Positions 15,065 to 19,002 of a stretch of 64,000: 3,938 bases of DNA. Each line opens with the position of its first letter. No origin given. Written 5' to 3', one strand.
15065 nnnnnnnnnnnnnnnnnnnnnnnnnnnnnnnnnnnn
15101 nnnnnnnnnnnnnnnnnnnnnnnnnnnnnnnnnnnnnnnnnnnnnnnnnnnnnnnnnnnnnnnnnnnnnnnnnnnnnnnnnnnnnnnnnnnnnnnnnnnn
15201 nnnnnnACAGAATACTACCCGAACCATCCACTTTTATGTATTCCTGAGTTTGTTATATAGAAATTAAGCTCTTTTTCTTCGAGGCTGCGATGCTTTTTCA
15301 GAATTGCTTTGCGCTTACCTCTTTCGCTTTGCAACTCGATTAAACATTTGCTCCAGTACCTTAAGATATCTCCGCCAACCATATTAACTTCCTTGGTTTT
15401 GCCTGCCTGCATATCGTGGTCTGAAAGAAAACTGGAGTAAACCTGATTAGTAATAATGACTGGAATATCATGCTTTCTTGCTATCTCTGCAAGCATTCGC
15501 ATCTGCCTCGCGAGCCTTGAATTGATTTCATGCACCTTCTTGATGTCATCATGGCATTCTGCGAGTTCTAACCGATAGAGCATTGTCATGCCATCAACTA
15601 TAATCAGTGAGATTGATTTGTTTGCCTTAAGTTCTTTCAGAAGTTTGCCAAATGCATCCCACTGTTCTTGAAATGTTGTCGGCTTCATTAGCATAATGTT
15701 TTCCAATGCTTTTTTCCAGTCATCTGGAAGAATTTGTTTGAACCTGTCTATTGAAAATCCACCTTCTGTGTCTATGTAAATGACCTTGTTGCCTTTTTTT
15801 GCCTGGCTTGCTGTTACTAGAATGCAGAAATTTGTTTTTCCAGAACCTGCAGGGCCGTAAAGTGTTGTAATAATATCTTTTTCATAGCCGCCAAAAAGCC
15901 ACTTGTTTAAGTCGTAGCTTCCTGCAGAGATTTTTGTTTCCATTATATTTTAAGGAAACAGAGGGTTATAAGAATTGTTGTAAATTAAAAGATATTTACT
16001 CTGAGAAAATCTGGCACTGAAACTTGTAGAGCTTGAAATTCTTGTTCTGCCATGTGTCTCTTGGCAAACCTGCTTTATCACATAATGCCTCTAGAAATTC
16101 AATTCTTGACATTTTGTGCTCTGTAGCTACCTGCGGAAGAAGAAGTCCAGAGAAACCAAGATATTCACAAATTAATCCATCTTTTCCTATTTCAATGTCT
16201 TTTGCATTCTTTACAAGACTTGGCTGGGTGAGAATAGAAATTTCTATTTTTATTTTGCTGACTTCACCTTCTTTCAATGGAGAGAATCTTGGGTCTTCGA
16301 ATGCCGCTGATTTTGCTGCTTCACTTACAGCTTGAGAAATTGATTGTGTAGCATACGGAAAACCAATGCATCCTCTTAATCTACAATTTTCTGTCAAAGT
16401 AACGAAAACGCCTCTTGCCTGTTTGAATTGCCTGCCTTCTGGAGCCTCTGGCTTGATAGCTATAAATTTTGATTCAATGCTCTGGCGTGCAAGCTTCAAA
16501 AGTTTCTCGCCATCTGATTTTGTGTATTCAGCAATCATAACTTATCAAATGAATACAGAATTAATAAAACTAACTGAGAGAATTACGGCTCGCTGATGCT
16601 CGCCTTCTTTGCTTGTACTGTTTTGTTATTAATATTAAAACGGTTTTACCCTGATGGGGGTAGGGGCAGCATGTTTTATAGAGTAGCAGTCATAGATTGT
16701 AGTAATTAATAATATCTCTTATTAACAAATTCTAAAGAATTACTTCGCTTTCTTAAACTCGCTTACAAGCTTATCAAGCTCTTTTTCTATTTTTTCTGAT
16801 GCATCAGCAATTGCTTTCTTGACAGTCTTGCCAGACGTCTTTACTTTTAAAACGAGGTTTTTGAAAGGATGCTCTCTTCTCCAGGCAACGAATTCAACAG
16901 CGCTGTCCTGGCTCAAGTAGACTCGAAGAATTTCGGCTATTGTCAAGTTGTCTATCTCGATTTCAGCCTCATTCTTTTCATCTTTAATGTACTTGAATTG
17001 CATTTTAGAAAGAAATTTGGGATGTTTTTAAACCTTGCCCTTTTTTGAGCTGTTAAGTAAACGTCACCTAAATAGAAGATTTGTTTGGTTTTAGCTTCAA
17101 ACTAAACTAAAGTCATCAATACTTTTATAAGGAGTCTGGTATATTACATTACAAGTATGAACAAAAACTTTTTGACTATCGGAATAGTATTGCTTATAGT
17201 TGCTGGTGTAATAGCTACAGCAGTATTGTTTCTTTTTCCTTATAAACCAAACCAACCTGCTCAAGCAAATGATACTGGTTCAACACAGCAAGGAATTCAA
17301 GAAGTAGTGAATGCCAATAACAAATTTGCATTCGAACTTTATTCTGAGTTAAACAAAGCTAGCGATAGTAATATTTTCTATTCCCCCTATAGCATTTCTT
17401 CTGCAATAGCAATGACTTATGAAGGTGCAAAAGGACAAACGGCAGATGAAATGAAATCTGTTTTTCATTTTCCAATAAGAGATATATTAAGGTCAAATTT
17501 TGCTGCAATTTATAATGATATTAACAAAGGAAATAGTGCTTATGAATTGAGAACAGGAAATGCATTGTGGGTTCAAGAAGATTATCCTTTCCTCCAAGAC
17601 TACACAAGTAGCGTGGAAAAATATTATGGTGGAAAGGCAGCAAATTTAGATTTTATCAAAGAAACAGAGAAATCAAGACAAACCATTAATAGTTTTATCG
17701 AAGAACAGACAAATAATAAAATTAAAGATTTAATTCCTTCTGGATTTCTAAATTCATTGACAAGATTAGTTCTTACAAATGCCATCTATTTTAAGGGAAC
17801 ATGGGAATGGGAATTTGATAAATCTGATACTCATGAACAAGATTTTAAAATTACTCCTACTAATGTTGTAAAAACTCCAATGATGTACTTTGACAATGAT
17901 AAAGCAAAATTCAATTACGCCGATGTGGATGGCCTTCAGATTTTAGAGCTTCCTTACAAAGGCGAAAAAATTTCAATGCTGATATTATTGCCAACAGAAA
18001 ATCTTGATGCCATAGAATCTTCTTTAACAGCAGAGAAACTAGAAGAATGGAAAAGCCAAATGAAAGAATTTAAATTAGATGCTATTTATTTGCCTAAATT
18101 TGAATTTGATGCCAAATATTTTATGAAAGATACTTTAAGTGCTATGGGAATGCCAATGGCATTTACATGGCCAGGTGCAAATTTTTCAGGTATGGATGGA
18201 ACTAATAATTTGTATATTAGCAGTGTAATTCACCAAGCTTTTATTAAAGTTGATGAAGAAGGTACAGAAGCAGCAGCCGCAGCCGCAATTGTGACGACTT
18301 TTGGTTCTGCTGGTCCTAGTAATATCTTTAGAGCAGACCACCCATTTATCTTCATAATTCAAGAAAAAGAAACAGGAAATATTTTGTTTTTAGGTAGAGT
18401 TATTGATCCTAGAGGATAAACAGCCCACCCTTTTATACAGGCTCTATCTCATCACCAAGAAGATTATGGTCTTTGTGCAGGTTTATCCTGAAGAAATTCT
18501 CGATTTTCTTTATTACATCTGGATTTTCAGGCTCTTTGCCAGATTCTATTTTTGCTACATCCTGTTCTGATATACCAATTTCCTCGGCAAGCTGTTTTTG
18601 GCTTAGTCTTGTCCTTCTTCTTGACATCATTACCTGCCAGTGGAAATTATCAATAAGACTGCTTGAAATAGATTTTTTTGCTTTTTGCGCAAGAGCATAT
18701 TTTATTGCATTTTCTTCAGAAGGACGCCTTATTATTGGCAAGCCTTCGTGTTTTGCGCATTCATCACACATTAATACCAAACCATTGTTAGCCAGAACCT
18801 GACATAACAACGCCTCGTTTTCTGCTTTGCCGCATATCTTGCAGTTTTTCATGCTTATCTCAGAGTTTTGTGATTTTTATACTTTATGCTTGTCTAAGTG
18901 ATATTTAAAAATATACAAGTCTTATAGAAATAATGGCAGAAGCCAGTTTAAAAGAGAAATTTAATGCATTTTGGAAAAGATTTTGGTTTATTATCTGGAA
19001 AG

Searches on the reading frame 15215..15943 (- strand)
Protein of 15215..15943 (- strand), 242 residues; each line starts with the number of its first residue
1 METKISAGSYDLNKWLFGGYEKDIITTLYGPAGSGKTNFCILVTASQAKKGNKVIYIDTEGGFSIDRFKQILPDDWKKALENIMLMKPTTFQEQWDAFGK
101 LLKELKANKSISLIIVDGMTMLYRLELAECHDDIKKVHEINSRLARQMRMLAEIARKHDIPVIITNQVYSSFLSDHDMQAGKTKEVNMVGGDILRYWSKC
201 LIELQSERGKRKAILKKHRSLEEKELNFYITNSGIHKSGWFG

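Call 3: search_protein_families(library=pfam, proteins=[window:15215-15943:-])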
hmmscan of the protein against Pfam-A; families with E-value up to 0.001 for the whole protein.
window:15215-15943:- (242 aa): 11 families
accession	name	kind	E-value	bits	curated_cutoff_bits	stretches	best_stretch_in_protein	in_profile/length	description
PF08423.17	Rad51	-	2.7e-29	102.6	22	1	4-236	7-242/244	Rad51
PF00154.27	RecA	-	1.1e-11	45.1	27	1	4-204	32-218/262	recA bacterial DNA recombination protein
PF13479.12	AAA_24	-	1.9e-09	38.1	27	1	26-142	5-96/195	AAA domain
PF06745.19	ATPase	-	7.1e-08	32.5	26.6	1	11-235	7-224/231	KaiC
PF13481.12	AAA_25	-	7.5e-08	32.7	27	1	14-163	23-185/195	AAA domain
PF05707.18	Zot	-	1.6e-06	28.1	20.3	1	27-170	4-129/197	Zonular occludens toxin (Zot)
PF01637.24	ATPase_2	-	5.2e-06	26.9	33.2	1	21-126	18-126/225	ATPase domain predominantly from Archaea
PF13401.12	AAA_22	-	1e-05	26.3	27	1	25-163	7-119/130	AAA domain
PF03796.21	DnaB_C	-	6.2e-05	22.9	27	0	98-169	117-179/255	DnaB-like helicase C terminal domain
PF02283.22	CobU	-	0.00035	20.6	27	1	28-176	3-133/168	Cobinamide kinase / cobinamide phosphate guanyltransferase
PF01656.29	CbiA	-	0.0006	20.2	25.4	1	29-173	5-88/125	CobQ/CobB/MinD/ParA nucleotide binding domain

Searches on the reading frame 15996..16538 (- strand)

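Call 3: search_protein_families(library=pfam, proteins=[window:15996-16538:-])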
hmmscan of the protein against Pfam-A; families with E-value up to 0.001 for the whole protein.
window:15996-16538:- (180 aa): 1 family
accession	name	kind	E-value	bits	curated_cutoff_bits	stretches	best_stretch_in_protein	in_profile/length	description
PF01871.22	AMMECR1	-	1.9e-51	174.4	25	1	14-178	1-168/168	AMMECR1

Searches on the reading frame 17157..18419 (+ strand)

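Call 85: search_protein_families(library=pfam, proteins=[window:17157-18419:+], max_evalue=0.00001)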
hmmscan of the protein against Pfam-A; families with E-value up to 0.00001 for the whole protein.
window:17157-18419:+ (420 aa): 1 family
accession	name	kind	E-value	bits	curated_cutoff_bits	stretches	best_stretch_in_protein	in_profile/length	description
PF00079.25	Serpin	-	1.5e-121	406.6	27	1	53-418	2-370/370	Serpin (serine protease inhibitor)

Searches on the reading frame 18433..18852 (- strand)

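Call 85: search_protein_families(library=pfam, proteins=[window:18433-18852:-], max_evalue=0.00001)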
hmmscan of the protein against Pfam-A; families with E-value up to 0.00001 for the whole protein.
window:18433-18852:- (139 aa): 2 families
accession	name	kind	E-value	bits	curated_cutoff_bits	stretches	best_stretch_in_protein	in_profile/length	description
PF01381.28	HTH_3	-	3.3e-09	37.1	23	1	83-125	10-52/55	Helix-turn-helix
PF13560.12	HTH_31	-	9.2e-06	26.3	27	0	77-114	9-47/64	Helix-turn-helix domain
